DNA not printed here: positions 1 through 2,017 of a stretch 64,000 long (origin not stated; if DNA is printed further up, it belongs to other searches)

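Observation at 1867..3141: Dihydroorotase homologue with Zn-ligand histidines replaced, coupled to a BatA-like vWA membrane protein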

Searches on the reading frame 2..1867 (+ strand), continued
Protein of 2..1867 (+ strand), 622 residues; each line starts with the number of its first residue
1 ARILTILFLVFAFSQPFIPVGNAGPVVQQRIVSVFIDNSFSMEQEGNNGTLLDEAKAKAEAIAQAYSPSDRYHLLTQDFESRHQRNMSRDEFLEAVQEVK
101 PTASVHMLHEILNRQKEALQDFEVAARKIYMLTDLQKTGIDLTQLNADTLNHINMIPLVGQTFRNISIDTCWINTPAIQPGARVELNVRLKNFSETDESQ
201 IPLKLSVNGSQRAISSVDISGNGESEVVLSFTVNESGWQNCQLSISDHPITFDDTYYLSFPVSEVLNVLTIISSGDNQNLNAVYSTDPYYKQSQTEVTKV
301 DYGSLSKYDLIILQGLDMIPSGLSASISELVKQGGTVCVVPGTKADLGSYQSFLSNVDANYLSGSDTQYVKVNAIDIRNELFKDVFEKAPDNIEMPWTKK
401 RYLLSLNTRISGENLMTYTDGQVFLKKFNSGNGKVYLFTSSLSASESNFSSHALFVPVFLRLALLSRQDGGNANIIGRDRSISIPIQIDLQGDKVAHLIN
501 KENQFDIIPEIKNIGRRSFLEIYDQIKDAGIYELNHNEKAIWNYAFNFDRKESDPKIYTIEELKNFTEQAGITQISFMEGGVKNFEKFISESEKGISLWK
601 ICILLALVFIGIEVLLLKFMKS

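Call 81: find_encoding_contigs(protein=P0211, flank=10000, max_places=2)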
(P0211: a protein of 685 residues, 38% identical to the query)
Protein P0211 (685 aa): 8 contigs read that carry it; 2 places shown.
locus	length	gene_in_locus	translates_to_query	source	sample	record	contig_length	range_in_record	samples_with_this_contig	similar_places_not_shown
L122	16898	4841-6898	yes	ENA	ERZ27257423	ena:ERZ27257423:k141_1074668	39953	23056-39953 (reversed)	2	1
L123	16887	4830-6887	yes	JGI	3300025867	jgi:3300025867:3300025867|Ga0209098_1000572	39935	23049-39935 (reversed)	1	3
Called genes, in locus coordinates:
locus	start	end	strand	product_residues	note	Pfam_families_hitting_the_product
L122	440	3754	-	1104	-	PF26766:Choice_anch_L, PF13573:SprB (weak), PF18962:Por_Secre_tail (faint), PF13573:SprB, PF13573:SprB, PF00801:PKD (weak), PF18911:PKD_4, PF13585:CHU_C, +2 more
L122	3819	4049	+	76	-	-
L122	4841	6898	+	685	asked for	PF07584:BatA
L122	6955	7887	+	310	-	PF01040:UbiA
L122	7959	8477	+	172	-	PF02545:Maf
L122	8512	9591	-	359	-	-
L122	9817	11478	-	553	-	PF13600:DUF4140, PF13598:DUF4139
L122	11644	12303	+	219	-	-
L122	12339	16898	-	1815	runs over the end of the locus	PF13426:PAS_9, PF08447:PAS_3, PF01590:GAF, PF00989:PAS, PF08448:PAS_4, PF13426:PAS_9, PF08447:PAS_3, PF13188:PAS_8, +16 more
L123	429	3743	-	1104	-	PF26766:Choice_anch_L, PF13573:SprB (weak), PF18962:Por_Secre_tail (faint), PF13573:SprB, PF13573:SprB, PF00801:PKD (weak), PF18911:PKD_4, PF13585:CHU_C, +2 more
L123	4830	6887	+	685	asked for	PF07584:BatA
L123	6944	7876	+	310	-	PF01040:UbiA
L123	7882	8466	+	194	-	PF02545:Maf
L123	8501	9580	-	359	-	-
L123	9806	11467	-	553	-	PF13600:DUF4140, PF13598:DUF4139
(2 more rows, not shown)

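Call 83: find_encoding_contigs(protein=P0140, flank=6000, max_places=1)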
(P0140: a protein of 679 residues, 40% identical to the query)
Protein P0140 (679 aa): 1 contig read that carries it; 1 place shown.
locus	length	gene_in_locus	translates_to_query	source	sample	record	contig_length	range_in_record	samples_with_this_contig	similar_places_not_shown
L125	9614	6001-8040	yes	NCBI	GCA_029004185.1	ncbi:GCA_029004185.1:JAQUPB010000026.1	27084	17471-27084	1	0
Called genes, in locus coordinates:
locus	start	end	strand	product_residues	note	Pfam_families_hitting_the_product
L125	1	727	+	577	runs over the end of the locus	PF02776:TPP_enzyme_N, PF00205:TPP_enzyme_M, PF02775:TPP_enzyme_C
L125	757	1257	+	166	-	PF01842:ACT, PF22629:ACT_AHAS_ss, PF13710:ACT_5, PF10369:ALS_ss_C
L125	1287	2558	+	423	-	PF00291:PALP, PF00585:Thr_dehydrat_C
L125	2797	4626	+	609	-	PF00920:ILVD_EDD_N, PF24877:ILV_EDD_C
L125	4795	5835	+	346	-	PF07991:KARI_N, PF01450:KARI_C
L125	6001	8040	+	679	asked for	PF07584:BatA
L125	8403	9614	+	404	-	?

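Call 84: find_encoding_contigs(protein=P0184, flank=6000, max_places=1)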
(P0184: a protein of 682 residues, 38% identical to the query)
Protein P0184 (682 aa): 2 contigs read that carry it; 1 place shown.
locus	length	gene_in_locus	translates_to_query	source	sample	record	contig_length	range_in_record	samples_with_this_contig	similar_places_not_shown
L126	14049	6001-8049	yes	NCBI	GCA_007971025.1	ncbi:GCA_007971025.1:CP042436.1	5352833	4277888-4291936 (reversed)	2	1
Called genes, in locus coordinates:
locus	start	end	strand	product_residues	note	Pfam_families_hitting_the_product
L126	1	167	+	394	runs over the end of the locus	PF01244:Peptidase_M19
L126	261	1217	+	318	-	PF01134:GIDA (faint), PF07992:Pyr_redox_2, PF12831:FAD_oxidored (faint), PF13738:Pyr_redox_3, PF00070:Pyr_redox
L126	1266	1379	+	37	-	PF17070:Thx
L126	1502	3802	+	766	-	PF02838:Glyco_hydro_20b, PF00728:Glyco_hydro_20, PF13290:CHB_HEX_C_1 (faint), PF07691:PA14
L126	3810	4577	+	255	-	-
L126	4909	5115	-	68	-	-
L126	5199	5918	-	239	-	PF01904:DUF72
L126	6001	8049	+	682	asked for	PF07584:BatA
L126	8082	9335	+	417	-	PF01979:Amidohydro_1, PF12890:DHOase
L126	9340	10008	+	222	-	-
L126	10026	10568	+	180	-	PF13858:DUF4199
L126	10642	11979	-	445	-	PF02163:Peptidase_M50, PF00595:PDZ, PF13180:PDZ_2 (weak), PF17820:PDZ_6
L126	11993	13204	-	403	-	PF02670:DXP_reductoisom, PF08436:DXP_redisom_C, PF13288:DXPR_C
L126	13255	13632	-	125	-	PF05635:23S_rRNA_IVP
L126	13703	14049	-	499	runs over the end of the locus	PF03321:GH3, PF23571:GH3_M, PF23572:GH3_C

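Call 85: find_encoding_contigs(protein=P0209, flank=6000, max_places=1)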
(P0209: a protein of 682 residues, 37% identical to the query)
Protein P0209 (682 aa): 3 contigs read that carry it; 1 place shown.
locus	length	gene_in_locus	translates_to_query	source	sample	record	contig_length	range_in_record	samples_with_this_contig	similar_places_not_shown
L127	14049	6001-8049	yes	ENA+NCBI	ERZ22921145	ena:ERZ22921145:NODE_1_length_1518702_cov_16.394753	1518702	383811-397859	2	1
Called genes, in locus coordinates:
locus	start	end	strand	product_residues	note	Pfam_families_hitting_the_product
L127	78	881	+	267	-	-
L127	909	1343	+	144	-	-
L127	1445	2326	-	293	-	PF00763:THF_DHG_CYH, PF02882:THF_DHG_CYH_C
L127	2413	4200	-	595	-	PF00009:GTP_EFTU, PF03144:GTP_EFTU_D2, PF14492:EFG_III (weak), PF00679:EFG_C, PF06421:LepA_C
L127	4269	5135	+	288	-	PF03881:Fructosamin_kin, PF01636:APH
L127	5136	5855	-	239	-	PF01904:DUF72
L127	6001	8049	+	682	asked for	PF07584:BatA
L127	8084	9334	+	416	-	PF01979:Amidohydro_1, PF12890:DHOase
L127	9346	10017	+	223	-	-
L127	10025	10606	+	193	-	PF13858:DUF4199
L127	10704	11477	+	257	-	PF06283:ThuA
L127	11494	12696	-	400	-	PF01590:GAF, PF13185:GAF_2 (weak), PF00512:HisKA, PF02518:HATPase_c, PF14501:HATPase_c_5 (faint)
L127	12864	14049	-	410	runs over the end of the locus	PF10009:DUF2252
